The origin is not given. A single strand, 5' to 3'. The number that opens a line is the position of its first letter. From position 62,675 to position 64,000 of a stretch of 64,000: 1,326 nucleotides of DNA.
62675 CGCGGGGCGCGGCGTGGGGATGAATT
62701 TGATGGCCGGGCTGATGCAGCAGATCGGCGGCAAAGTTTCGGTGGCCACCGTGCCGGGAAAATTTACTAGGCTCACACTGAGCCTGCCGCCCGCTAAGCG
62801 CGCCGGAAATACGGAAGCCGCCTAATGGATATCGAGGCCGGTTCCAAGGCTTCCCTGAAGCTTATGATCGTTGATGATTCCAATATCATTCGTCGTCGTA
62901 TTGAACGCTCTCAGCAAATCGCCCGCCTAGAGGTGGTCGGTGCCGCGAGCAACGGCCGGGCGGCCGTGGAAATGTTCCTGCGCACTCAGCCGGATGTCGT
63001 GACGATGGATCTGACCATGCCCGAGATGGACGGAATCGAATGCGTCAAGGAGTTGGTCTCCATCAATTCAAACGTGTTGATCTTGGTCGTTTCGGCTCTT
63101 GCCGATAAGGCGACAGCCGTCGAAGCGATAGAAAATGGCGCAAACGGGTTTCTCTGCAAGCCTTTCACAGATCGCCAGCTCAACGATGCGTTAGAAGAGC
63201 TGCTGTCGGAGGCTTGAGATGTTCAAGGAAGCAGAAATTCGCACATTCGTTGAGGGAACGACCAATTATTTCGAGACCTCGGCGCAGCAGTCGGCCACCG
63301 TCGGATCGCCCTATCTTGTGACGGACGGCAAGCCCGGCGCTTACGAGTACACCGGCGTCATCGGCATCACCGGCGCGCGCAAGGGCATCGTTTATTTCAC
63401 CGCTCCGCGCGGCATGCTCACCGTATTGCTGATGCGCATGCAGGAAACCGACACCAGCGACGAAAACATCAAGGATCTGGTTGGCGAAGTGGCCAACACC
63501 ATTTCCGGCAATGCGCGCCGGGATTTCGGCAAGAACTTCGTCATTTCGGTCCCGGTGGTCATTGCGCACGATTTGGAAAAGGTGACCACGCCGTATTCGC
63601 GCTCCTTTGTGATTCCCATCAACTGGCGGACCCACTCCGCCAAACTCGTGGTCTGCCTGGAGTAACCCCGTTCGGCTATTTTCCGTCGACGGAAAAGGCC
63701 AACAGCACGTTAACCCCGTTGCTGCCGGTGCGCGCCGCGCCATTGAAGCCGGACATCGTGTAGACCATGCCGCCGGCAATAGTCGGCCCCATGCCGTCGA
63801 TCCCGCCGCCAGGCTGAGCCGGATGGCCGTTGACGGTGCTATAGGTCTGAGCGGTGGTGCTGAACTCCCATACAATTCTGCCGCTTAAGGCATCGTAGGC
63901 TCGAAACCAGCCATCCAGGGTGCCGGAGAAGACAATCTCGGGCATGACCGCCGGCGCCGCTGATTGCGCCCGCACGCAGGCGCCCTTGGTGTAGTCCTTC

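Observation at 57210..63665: Five-gene operon joining a CheA/CheY/CheX core (no MCP, no CheW) to a Ser/Thr kinase and a TonB-C protein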

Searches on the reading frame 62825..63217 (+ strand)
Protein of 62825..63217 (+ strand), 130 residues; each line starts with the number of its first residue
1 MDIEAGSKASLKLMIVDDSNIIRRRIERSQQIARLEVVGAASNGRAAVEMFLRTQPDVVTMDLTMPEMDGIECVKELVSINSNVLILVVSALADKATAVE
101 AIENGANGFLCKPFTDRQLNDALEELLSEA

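Call 3: search_protein_families(library=pfam, proteins=[window:62825-63217:+], max_evalue=0.01)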
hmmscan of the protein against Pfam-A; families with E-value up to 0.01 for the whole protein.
window:62825-63217:+ (130 aa): 1 family
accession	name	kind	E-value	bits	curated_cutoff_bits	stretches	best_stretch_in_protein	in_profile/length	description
PF00072.30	Response_reg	-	8.4e-27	94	30.2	1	14-123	2-110/111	Response regulator receiver domain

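Call 4: search_protein_families(library=ncbifam, proteins=[window:62825-63217:+], max_evalue=0.01)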
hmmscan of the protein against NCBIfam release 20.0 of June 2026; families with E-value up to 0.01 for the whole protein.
window:62825-63217:+ (130 aa): 102 families (the best 25 are shown)
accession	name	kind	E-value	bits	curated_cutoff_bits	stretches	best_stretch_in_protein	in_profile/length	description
NF001965.0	PRK00742.1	subfamily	9.3e-28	97.4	293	1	10-121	3-118/357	chemotaxis-specific protein-glutamate methyltransferase CheB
NF008469.0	PRK11361.1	equivalog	4.2e-23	81.8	714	1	10-120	4-113/461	acetoacetate metabolism transcriptional regulator AtoC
NF041367.1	CheY_Halo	equivalog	5.8e-23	81.4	200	1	14-126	2-113/114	chemotaxis protein CheY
NF009206.0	PRK12555.1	subfamily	1.9e-20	73.1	342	1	12-127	2-121/340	chemotaxis-specific protein-glutamate methyltransferase CheB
NF045944.1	ResRegRpaBCyano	equivalog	5.4e-20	71.8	330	1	14-127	1-112/229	response regulator transcription factor RpaB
NF007935.0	PRK10651.1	equivalog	1.2e-19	70.3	250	1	10-125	6-122/216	two-component system response regulator NarL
NF011896.0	PRK15369.1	equivalog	2.8e-18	66.3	242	1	10-124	3-118/211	two component system response regulator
NF045505.1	RR_RssB_Pseudo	equivalog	6.4e-18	65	700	1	8-118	3-112/394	two-component system response regulator RssB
NF007135.0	PRK09581.1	equivalog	1.8e-17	63.4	474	1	12-121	4-114/457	PleD family two-component system response regulator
NF006900.1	PRK09390.1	equivalog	2.3e-17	63.2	255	1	12-128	6-121/203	response regulator FixJ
TIGR01818.1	ntrC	equivalog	6.5e-17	61.5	558.6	1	14-115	2-102/463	nitrogen regulation protein NR(I)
TIGR02875.1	spore_0_A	equivalog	1.1e-16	60.9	200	1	11-127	3-122/262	sporulation transcription factor Spo0A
NF007018.1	PRK09483.1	equivalog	2.8e-16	59.8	280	1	12-123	3-115/217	UvrY/SirA/GacA family response regulator transcription factor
NF040689.1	MtrAB_MtrA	equivalog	3.4e-16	59.2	300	1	14-119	2-105/219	MtrAB system response regulator MtrA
NF007969.0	PRK10693.1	equivalog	5.3e-16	58.6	329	1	12-117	9-113/337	two-component system response regulator RssB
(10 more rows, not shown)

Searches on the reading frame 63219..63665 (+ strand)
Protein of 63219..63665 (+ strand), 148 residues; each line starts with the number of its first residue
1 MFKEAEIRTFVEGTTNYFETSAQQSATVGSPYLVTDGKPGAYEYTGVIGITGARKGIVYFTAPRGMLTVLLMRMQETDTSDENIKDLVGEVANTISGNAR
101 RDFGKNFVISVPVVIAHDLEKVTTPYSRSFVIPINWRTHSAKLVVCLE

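Call 3: search_protein_families(library=pfam, proteins=[window:63219-63665:+], max_evalue=0.01)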
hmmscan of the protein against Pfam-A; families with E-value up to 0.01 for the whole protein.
window:63219-63665:+ (148 aa): 1 family
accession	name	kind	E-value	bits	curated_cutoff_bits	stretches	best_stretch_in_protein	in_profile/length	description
PF13690.11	CheX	-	4.9e-20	71.8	27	1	44-134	1-93/94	Chemotaxis phosphatase CheX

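Call 4: search_protein_families(library=ncbifam, proteins=[window:63219-63665:+], max_evalue=0.01)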
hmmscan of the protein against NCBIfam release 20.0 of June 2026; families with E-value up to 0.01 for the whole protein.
window:63219-63665:+ (148 aa): 1 family
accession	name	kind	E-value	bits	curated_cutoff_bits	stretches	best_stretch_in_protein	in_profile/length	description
NF041094.1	CheX_Thtogales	equivalog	2.5e-06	27.4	280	1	8-118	7-122/152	CheY-P phosphatase CheX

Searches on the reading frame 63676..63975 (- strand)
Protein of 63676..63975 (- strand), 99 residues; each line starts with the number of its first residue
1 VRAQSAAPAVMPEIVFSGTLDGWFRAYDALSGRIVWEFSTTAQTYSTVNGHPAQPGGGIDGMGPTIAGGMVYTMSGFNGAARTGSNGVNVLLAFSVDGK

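Call 82: search_protein_families(library=pfam, proteins=[window:63676-63975:-], max_evalue=0.01)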
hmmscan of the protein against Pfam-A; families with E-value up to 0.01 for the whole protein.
window:63676-63975:- (99 aa): 2 families
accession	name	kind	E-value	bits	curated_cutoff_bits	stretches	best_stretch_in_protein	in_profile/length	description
PF13360.13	PQQ_2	-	8.4e-05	22.8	27.6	1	5-75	26-80/233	Outer membrane protein assembly factor BamB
PF01011.28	PQQ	-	0.0062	15.7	26.7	1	20-48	188-216/595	Glucose/ethanol/alcohol dehydrogenase, beta-propeller domain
